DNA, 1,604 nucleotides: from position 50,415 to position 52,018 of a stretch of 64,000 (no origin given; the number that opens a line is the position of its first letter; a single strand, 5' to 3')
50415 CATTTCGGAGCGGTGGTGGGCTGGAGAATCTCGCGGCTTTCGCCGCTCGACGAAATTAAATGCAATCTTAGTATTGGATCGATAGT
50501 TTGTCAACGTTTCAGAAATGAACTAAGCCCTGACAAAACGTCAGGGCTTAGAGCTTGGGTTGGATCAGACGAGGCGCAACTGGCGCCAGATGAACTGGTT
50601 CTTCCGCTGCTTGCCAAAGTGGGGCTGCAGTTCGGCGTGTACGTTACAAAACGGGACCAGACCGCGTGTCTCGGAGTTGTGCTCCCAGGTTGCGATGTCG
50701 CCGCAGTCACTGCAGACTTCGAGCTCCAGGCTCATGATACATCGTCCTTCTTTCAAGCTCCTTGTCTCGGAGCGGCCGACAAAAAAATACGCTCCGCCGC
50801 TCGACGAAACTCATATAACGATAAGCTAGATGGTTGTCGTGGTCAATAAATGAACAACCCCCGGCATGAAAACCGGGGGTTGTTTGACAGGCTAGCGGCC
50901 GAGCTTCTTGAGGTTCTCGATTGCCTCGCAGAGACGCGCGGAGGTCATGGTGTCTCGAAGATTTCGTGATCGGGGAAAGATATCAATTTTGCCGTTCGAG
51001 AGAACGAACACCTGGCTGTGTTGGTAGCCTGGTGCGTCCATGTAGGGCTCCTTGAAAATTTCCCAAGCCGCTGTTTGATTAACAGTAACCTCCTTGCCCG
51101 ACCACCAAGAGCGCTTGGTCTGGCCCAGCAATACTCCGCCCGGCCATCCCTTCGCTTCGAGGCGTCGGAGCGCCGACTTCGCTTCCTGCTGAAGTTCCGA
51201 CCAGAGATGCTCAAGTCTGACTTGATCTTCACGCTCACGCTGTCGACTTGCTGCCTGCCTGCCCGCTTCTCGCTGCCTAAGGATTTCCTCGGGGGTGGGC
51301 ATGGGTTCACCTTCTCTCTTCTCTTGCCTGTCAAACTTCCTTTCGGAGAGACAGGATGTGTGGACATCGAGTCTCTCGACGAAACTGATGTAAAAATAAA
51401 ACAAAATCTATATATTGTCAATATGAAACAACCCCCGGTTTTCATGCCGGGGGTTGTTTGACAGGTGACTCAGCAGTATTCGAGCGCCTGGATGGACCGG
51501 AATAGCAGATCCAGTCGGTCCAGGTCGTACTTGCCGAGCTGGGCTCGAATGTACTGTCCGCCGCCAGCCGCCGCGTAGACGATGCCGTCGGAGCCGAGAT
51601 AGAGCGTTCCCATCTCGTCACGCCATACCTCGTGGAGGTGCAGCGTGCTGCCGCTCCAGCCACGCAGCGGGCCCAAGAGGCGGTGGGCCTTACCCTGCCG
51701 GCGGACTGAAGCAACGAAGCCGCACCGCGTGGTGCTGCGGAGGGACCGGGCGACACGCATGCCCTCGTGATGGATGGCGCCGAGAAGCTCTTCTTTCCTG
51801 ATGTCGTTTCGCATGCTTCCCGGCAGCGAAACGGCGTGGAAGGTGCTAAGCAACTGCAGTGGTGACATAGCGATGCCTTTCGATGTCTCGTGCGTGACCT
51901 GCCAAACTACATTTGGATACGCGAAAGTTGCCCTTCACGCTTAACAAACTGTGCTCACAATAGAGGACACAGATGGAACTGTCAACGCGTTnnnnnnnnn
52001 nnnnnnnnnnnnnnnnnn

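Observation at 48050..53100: Islet of GC-rich, individually promoted micro-cassettes filling the gaps between housekeeping genes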

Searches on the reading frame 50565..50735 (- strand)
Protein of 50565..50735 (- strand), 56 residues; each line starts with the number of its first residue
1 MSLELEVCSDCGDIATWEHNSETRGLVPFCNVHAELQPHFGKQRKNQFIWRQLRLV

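Call 7: search_protein_families(library=pfam, proteins=[window:50565-50735:-], max_evalue=1)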
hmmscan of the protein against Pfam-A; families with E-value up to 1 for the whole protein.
window:50565-50735:- (56 aa): 1 family
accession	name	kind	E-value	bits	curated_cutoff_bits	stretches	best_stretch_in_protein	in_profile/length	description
PF23601.1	DUF7140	-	0.036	14.4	27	1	11-35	4-28/42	Domain of unknown function (DUF7140)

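Call 8: search_protein_families(library=phrogs, proteins=[window:50565-50735:-], max_evalue=1)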
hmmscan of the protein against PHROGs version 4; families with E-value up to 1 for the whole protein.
window:50565-50735:- (56 aa): 1 family
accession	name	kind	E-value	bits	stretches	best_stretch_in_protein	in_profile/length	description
phrog_31719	-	unknown function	0.13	13.3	1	34-49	46-61/65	-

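Call 23: search_protein_families(library=pfam, proteins=[L001:2642-3151:-, L001:3655-4080:-, L001:5713-6138:+], max_evalue=0.1)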
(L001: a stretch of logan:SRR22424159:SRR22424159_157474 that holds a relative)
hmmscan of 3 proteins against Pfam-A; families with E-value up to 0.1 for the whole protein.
L001:2642-3151:- (169 aa): 2 families
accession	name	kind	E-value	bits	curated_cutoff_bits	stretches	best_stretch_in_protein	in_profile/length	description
PF07007.17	LprI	-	0.013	16.4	22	1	11-69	32-83/106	Lysozyme inhibitor LprI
PF24211.1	DUF7432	-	0.055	14.2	27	1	15-51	64-100/120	Family of unknown function (DUF7432)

L001:3655-4080:- (141 aa): 0 families

L001:5713-6138:+ (141 aa): 1 family
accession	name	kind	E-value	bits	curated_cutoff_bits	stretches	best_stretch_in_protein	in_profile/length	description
PF20704.4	KH_NucS_shadow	-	0.00047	20.5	27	1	36-122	27-103/130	NucS shadow ORF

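Call 59: search_protein_families(library=padloc, proteins=[window:50565-50735:-, L001:2642-3151:-, L001:5713-6138:+], max_evalue=0.1)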
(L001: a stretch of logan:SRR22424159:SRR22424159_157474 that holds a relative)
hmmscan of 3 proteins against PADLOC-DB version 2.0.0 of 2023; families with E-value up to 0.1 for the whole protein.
window:50565-50735:- (56 aa): 0 families

L001:2642-3151:- (169 aa): 0 families

L001:5713-6138:+ (141 aa): 0 families

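Call 60: search_protein_families(library=ncbifam, proteins=[window:50565-50735:-, L001:2642-3151:-, L001:5713-6138:+], max_evalue=0.1)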
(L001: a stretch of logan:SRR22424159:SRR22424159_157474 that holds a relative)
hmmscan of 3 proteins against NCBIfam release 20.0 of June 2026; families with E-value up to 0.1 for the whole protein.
window:50565-50735:- (56 aa): 0 families

L001:2642-3151:- (169 aa): 0 families

L001:5713-6138:+ (141 aa): 1 family
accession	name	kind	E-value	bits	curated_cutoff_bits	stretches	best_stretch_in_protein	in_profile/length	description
NF040488.1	SCO5389_fam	equivalog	0.004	17.3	75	1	35-121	26-102/130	SCO5389 family protein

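Call 107: find_related_loci(query=window:50565-50732:-, collection=viral_contigs, flank=3000)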
Query window:50565-50732:- (55 aa) in viral_contigs; peptide patterns used: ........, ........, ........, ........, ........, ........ (x = any residue, [..] = any of these).
4 stretches matched a pattern, but none encodes a relative of the query by tblastn (E <= 1e-3).

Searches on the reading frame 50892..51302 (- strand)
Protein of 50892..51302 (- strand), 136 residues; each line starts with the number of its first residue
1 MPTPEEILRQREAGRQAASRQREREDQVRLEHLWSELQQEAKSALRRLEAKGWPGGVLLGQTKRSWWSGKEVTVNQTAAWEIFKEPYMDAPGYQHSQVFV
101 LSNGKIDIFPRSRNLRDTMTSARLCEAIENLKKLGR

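Call 7: search_protein_families(library=pfam, proteins=[window:50892-51302:-], max_evalue=1)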
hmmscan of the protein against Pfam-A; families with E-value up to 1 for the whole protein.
window:50892-51302:- (136 aa): 0 families

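Call 8: search_protein_families(library=phrogs, proteins=[window:50892-51302:-], max_evalue=1)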
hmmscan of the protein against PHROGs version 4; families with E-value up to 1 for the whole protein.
window:50892-51302:- (136 aa): 2 families
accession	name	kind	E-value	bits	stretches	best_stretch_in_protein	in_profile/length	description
phrog_37494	-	unknown function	0.018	16.5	1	18-60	20-63/64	-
phrog_37622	-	unknown function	0.073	11.7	1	89-119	1645-1675/1761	-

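Call 23: search_protein_families(library=pfam, proteins=[L001:2642-3151:-, L001:3655-4080:-, L001:5713-6138:+], max_evalue=0.1)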
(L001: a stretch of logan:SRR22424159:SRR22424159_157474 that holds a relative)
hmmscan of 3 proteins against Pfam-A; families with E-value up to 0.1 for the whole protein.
L001:2642-3151:- (169 aa): 2 families
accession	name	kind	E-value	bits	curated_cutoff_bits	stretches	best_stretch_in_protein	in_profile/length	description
PF07007.17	LprI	-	0.013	16.4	22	1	11-69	32-83/106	Lysozyme inhibitor LprI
PF24211.1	DUF7432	-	0.055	14.2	27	1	15-51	64-100/120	Family of unknown function (DUF7432)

L001:3655-4080:- (141 aa): 0 families

L001:5713-6138:+ (141 aa): 1 family
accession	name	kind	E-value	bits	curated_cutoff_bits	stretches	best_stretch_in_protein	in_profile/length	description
PF20704.4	KH_NucS_shadow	-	0.00047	20.5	27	1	36-122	27-103/130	NucS shadow ORF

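Call 59: search_protein_families(library=padloc, proteins=[window:50892-51302:-, L001:2642-3151:-, L001:5713-6138:+], max_evalue=0.1)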
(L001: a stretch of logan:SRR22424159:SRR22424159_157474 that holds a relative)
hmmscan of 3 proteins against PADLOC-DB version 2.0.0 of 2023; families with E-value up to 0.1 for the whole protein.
window:50892-51302:- (136 aa): 0 families

L001:2642-3151:- (169 aa): 0 families

L001:5713-6138:+ (141 aa): 0 families

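Call 60: search_protein_families(library=ncbifam, proteins=[window:50892-51302:-, L001:2642-3151:-, L001:5713-6138:+], max_evalue=0.1)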
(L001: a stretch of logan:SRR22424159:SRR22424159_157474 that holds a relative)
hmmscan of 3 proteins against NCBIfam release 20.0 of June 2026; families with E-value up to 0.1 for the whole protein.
window:50892-51302:- (136 aa): 0 families

L001:2642-3151:- (169 aa): 0 families

L001:5713-6138:+ (141 aa): 1 family
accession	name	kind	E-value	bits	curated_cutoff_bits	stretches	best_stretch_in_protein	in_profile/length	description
NF040488.1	SCO5389_fam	equivalog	0.004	17.3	75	1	35-121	26-102/130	SCO5389 family protein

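Call 93: search_solved_structures(query=A12, max_evalue=10)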
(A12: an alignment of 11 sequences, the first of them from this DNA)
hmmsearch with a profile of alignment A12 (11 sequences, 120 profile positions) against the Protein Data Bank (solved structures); distinct sequences matched with E-value up to 10: 40.
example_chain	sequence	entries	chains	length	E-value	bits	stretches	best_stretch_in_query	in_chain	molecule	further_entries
6i37_A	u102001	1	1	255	8.6e-13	51.9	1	63-83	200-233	nv1Pizza6-AYW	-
6f0q_A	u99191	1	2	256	8.8e-13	51.9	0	64-96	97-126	Pizza6-AYW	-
6i3b_A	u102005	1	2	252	1e-12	51.6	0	64-96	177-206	cPizza6-AYW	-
7zpw_A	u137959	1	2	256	1.8e-12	50.9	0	64-96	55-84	Pizza6-TSK-TSH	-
7zqg_A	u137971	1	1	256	2.9e-12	50.2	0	64-96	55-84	Pizza6-KSH-TSH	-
6f0s_A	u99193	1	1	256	3e-12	50.1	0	64-96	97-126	Pizza6-SYW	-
7zpz_A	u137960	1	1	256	4e-12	49.8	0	64-96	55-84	Pizza6-TSR-TSH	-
6i38_A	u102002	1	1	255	6.4e-12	49.1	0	64-96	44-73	nv2Pizza6-AYW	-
7zq2_A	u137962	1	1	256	8.7e-12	48.7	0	64-96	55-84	Pizza6-RSH-TSH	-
6qsd_A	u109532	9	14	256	1e-11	48.4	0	64-96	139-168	Pizza6S | Pizza6-S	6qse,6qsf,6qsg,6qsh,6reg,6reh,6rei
7zcj_A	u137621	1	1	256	1.7e-11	47.7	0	64-96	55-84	Pizza6-TNH-TSH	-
6i3a_A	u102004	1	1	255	1.8e-11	47.6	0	64-96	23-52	v22Pizza6-AYW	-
3wwa_A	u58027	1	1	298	1.9e-11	47.6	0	64-96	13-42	Pizza7H protein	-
7zph_A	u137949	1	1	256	3.4e-11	46.7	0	64-96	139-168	Pizza6-TNK-RSH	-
6rej_A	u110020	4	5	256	7.5e-11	45.6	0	64-96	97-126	Pizza6-SH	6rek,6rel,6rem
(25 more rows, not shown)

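Call 105: find_related_loci(query=window:50892-51299:-, collection=viral_contigs, flank=3000)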
Query window:50892-51299:- (135 aa) in viral_contigs; peptide patterns used: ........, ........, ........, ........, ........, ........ (x = any residue, [..] = any of these).
8 stretches matched a pattern, but none encodes a relative of the query by tblastn (E <= 1e-3).

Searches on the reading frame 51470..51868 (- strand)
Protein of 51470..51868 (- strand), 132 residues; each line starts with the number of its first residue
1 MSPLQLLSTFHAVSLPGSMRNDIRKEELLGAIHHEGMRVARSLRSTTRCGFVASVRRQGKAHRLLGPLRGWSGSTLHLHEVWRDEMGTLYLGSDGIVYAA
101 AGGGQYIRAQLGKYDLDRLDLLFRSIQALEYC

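Call 7: search_protein_families(library=pfam, proteins=[window:51470-51868:-], max_evalue=1)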
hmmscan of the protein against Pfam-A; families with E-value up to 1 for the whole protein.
window:51470-51868:- (132 aa): 0 families

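Call 8: search_protein_families(library=phrogs, proteins=[window:51470-51868:-], max_evalue=1)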
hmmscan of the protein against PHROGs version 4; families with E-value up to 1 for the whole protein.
window:51470-51868:- (132 aa): 1 family
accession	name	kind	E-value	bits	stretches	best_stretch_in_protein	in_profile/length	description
phrog_33212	-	unknown function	0.24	12.6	1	65-104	64-102/161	-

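Call 23: search_protein_families(library=pfam, proteins=[L001:2642-3151:-, L001:3655-4080:-, L001:5713-6138:+], max_evalue=0.1)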
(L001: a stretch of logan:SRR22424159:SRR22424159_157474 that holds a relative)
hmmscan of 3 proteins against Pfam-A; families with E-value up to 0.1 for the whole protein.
L001:2642-3151:- (169 aa): 2 families
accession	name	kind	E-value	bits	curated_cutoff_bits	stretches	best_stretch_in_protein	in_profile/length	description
PF07007.17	LprI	-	0.013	16.4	22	1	11-69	32-83/106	Lysozyme inhibitor LprI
PF24211.1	DUF7432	-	0.055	14.2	27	1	15-51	64-100/120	Family of unknown function (DUF7432)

L001:3655-4080:- (141 aa): 0 families

L001:5713-6138:+ (141 aa): 1 family
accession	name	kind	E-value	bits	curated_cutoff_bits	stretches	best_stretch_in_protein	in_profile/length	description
PF20704.4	KH_NucS_shadow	-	0.00047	20.5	27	1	36-122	27-103/130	NucS shadow ORF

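Call 34: search_protein_families(library=pfam, alignment_id=A2, max_evalue=1)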
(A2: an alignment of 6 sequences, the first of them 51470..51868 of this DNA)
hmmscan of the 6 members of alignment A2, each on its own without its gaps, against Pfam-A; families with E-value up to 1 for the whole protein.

A. member 1, window:51470-51868:- (132 aa): 0 families

B. families by the number of members that match (of 6 scanned): 3 families
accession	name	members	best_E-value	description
PF07007.17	LprI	1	0.013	Lysozyme inhibitor LprI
PF24211.1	DUF7432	1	0.055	Family of unknown function (DUF7432)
PF17380.7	DUF5401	1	0.72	Family of unknown function (DUF5401)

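Call 35: find_homologous_proteins(query=A3, max_evalue=0.01)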
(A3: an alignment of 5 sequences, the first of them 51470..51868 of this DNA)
Query A3 (5 sequences) (132 aa, profile of the alignment): 10 proteins with E <= 0.01 among 3245 candidates.
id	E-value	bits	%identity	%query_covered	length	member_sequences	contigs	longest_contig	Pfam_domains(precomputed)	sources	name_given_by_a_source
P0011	8.0e-45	170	77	100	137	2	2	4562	-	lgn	-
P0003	9.7e-45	170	100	100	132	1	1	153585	-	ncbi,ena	-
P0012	1.0e-39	154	33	36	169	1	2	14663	-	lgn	-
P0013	5.3e-39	151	80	100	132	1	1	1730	-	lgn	-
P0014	1.4e-38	150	39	32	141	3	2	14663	-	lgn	-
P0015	1.3e-30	124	28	39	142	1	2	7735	-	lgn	-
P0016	2.3e-28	117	33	39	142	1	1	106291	-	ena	-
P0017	2.7e-21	94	48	17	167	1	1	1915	-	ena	-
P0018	4.2e-18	84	38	18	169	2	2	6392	-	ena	-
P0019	2.2e-15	75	59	13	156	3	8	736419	-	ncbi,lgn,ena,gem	-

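Call 37: find_encoding_contigs(protein=P0016, flank=10000, max_places=3)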
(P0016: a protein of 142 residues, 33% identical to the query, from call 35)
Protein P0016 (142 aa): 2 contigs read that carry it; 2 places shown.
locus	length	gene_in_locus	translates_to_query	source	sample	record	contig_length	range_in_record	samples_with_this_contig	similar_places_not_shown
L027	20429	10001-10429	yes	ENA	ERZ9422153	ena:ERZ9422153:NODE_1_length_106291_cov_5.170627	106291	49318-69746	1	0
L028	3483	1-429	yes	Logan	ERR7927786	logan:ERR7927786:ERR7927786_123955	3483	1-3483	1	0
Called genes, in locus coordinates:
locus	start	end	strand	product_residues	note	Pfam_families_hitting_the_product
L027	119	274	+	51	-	-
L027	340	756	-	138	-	-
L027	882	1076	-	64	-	-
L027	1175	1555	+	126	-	PF00072:Response_reg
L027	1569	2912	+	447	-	PF00512:HisKA, PF02518:HATPase_c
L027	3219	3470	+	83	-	-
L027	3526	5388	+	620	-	PF00989:PAS, PF08448:PAS_4, PF13426:PAS_9 (weak), PF00512:HisKA, PF02518:HATPase_c, PF13581:HATPase_c_2 (faint)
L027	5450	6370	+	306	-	PF00072:Response_reg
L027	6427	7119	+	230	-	PF01479:S4 (weak), PF00849:PseudoU_synth_2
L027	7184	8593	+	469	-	PF00009:GTP_EFTU (weak), PF00071:Ras (faint), PF01926:MMR_HSR1, PF02421:FeoB_N, PF01926:MMR_HSR1, PF02421:FeoB_N, PF04548:AIG1 (weak), PF14714:KH_dom-like, +4 more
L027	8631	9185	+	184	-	PF01195:Pept_tRNA_hydro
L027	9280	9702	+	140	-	-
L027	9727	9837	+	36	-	-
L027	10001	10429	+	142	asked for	-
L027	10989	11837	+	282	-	PF02481:DNA_processg_A, PF18306:LDcluster4 (faint)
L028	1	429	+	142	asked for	?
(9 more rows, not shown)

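Call 43: find_related_loci(query=A3, collection=viral_contigs, flank=5000)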
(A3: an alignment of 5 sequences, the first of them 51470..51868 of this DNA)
Query A3 (132 aa) in viral_contigs; peptide patterns used: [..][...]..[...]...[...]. (x = any residue, [..] = any of these).
24 stretches matched a pattern, but none encodes a relative of the query by tblastn (E <= 1e-3).

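Call 59: search_protein_families(library=padloc, proteins=[window:51470-51868:-, L001:2642-3151:-, L001:5713-6138:+], max_evalue=0.1)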
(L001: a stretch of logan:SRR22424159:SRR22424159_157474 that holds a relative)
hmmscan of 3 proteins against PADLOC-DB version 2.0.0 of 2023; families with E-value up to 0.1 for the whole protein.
window:51470-51868:- (132 aa): 0 families

L001:2642-3151:- (169 aa): 0 families

L001:5713-6138:+ (141 aa): 0 families

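Call 60: search_protein_families(library=ncbifam, proteins=[window:51470-51868:-, L001:2642-3151:-, L001:5713-6138:+], max_evalue=0.1)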
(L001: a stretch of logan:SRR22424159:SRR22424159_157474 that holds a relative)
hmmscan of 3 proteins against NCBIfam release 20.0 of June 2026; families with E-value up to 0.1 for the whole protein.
window:51470-51868:- (132 aa): 0 families

L001:2642-3151:- (169 aa): 0 families

L001:5713-6138:+ (141 aa): 1 family
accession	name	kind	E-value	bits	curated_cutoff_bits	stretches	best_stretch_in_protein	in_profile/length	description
NF040488.1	SCO5389_fam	equivalog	0.004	17.3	75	1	35-121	26-102/130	SCO5389 family protein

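Call 70: predict_structure(alignment_id=A8)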
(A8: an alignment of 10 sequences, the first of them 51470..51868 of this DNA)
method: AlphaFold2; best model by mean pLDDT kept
length: 132 residues; sequences in the alignment: 10
mean_pLDDT: 59.8   pTM: 0.46
mean pLDDT of the five models: 59.8, 55.6, 55.3, 55.0, 53.4
residues with pLDDT >= 90: 0; 70-90: 25; 50-70: 72; < 50: 35
segments of 3 or more residues with pLDDT < 50: 12-16, 49-74
pLDDT, mean of each block of 10 residues (from residue 1): 60 49 61 70 58 44 40 57 73 71 67 64 62 50
secondary structure, 60 per line:
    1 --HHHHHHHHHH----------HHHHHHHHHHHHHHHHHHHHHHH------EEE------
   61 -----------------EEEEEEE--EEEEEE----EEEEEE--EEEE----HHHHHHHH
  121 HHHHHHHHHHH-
elements in order: H3-12 H23-45 E52-54 E78-84 E87-92 E97-102 E105-108 H113-131

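Call 92: search_solved_structures(query=A7, max_evalue=10)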
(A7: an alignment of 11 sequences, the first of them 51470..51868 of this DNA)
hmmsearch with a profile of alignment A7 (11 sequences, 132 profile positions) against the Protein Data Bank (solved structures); distinct sequences matched with E-value up to 10: 5.
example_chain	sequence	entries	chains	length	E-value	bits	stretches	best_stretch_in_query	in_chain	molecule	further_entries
3ott_A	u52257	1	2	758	0.028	17.9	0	66-101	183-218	Two-component system sensor histidine kinase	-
3va6_A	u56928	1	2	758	0.028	17.9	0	66-101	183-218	Two-component system sensor histidine kinase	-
4v8p_CO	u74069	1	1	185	0.17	15.3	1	53-99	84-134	RPL19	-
9hig_s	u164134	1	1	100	0.69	13.4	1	15-77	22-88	Large ribosomal subunit protein uL23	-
9xpf_A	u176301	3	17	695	1.2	12.6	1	85-121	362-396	PHIKZ029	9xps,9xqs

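Call 94: fold_search(model_id=the predicted structure, library=pdb)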
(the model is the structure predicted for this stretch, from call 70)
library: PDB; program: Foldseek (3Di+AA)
matches with E <= 10: 354; with E <= 0.001: 0
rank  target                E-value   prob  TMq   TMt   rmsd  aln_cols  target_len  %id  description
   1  9asp_B                2.9e-01  0.06  0.18  0.12  12.8       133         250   13  Human Drosha and DGCR8 in complex with Pri-let-7a1 (released 2024-09-04)
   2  6w2d_v                4.6e-01  0.06  0.20  0.11  16.9       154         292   13  Structures of Capsid and Capsid-Associated Tegument Complex inside the Epstein-Barr Virus (released 2020-07-15)
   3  9rmu_C                5.5e-01  0.07  0.20  0.11  17.0       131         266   14  SIVtal integrase in complex with RNA stem-loop (focused refinement of the filament repeat unit) (released 2025-12-10)
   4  3pe0_B                5.9e-01  0.12  0.29  0.17  16.1       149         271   13  Structure of the central region of the plakin domain of plectin (released 2011-02-02)
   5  1txd                  8.7e-01  0.03  0.18  0.08  19.1       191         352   13  Crystal Structure of the DH/PH domains of Leukemia-associated RhoGEF (released 2004-09-21)
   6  8fw5_E                9.9e-01  0.06  0.18  0.09  13.6       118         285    8  Chimeric HsGATOR1-SpGtr-SpLam complex (released 2023-07-26)
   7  9asq_B                9.9e-01  0.04  0.17  0.12  12.8       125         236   11  Human Drosha, DGCR8 and SRSF3 in complex with Pri-let-7f1 (released 2024-09-04)
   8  1x86_A                1.1e+00  0.02  0.17  0.08  16.2       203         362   13  Crystal Structure of the DH/PH domains of Leukemia-associated RhoGEF in complex with RhoA (released 2004-09-21)
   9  1yz9_A                1.1e+00  0.04  0.14  0.09  11.6        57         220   16  Crystal structure of RNase III mutant E110Q from Aquifex aeolicus complexed with double stranded RNA at 2.1-Angstrom R (released 2005-11-22)
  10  9ngo_H                1.2e+00  0.11  0.18  0.14   9.9        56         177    9  CRYO-EM STRUCTURE OF HUMAN U7 SNRNP WITH METHYLATED noncleavable H2A* SUBSTRATE PRE-MRNA (FOCUS MAP) (released 2026-01-21)
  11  9nh6_H                1.2e+00  0.11  0.18  0.05   9.9        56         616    9  CRYO-EM STRUCTURE OF HUMAN U7 SNRNP WITH METHYLATED noncleavable H2A* SUBSTRATE PRE-MRNA (COMPOSITE MAP) (released 2026-01-21)
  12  9h91_C                1.3e+00  0.14  0.20  0.10   9.3        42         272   14  Cryo-EM structure of the Vibrio natrigens 50S ribosomal subunit in complex with the proline-rich antimicrobial peptide (released 2025-05-21)
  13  7nhl_G                1.3e+00  0.10  0.18  0.09  10.5        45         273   11  VgaA-LC, an antibiotic resistance ABCF, in complex with 70S ribosome from Staphylococcus aureus (released 2021-05-05)
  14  1fb8                  1.3e+00  0.05  0.16  0.19   9.8        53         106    6  STRUCTURE OF THE PLECKSTRIN HOMOLOGY DOMAIN FROM DAPP1/PHISH (released 2000-07-20)
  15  6slc_AAA              1.3e+00  0.04  0.15  0.15   9.1        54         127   11  Mutations in SsgB correlate to longitudinal cell division during sporulation of Streptomyces coelicolor (released 2020-08-26)
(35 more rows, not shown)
